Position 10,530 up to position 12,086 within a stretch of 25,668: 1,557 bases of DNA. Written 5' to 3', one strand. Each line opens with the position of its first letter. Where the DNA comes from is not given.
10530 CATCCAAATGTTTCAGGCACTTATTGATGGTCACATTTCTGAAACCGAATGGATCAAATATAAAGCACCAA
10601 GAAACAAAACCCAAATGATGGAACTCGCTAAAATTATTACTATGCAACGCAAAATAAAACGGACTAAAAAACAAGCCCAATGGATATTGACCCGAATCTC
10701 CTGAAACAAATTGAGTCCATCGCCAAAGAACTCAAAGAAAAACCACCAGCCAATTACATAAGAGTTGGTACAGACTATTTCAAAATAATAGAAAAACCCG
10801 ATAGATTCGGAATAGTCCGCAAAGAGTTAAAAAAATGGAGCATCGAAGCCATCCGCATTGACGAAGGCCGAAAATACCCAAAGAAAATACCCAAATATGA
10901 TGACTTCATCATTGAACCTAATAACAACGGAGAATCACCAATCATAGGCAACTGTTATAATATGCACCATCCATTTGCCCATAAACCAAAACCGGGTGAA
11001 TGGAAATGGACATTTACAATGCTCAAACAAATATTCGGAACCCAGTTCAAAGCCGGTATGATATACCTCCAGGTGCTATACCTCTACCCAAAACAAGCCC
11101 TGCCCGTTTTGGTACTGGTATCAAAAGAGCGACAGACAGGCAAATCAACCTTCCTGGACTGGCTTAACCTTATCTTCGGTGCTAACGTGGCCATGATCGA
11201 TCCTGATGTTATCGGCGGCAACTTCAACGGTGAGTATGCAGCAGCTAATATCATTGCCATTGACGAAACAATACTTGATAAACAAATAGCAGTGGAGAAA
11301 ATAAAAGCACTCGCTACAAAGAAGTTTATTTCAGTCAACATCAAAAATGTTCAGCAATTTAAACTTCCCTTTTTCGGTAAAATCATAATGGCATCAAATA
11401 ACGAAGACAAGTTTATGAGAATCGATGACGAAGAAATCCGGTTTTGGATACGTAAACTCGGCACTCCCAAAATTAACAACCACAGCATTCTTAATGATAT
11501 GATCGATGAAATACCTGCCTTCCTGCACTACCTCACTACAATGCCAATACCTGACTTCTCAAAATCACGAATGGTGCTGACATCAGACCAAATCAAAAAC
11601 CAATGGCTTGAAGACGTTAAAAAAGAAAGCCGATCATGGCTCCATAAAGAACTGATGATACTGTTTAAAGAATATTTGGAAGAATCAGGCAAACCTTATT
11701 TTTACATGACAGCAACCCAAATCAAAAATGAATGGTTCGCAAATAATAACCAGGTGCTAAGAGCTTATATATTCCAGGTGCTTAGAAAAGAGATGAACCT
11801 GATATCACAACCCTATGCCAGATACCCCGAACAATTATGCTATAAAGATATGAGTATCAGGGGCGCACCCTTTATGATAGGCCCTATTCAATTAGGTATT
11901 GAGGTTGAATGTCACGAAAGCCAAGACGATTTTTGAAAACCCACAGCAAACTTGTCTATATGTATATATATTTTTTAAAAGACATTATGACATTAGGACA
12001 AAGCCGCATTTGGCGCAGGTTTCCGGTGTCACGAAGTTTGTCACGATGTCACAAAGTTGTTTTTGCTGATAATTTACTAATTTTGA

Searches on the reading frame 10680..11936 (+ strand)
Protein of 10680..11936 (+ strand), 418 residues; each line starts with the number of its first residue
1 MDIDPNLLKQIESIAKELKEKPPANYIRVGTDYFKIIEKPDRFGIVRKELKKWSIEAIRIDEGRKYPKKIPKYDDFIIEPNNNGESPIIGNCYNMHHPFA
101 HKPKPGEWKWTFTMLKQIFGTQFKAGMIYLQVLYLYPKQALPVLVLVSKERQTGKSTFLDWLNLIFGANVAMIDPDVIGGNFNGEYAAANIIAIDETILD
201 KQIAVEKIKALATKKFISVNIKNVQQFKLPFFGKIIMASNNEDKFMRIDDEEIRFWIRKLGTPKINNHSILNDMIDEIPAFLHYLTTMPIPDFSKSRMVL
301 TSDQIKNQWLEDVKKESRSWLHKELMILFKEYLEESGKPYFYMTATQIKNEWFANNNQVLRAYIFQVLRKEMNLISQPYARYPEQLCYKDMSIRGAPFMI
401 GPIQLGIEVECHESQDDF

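Call 68: search_protein_families(library=phrogs, proteins=[window:10680-11936:+], max_evalue=0.001)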
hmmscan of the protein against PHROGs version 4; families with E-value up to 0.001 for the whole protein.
window:10680-11936:+ (418 aa): 3 families
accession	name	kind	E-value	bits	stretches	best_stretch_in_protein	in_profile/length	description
phrog_1156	-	DNA, RNA and nucleotide metabolism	5.4e-14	52.7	1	149-257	565-680/855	DNA primase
phrog_1829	-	DNA, RNA and nucleotide metabolism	1.8e-10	40.6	1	150-285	512-654/772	DNA primase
phrog_6088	-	DNA, RNA and nucleotide metabolism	0.00016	21.2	1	152-250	516-621/772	DNA primase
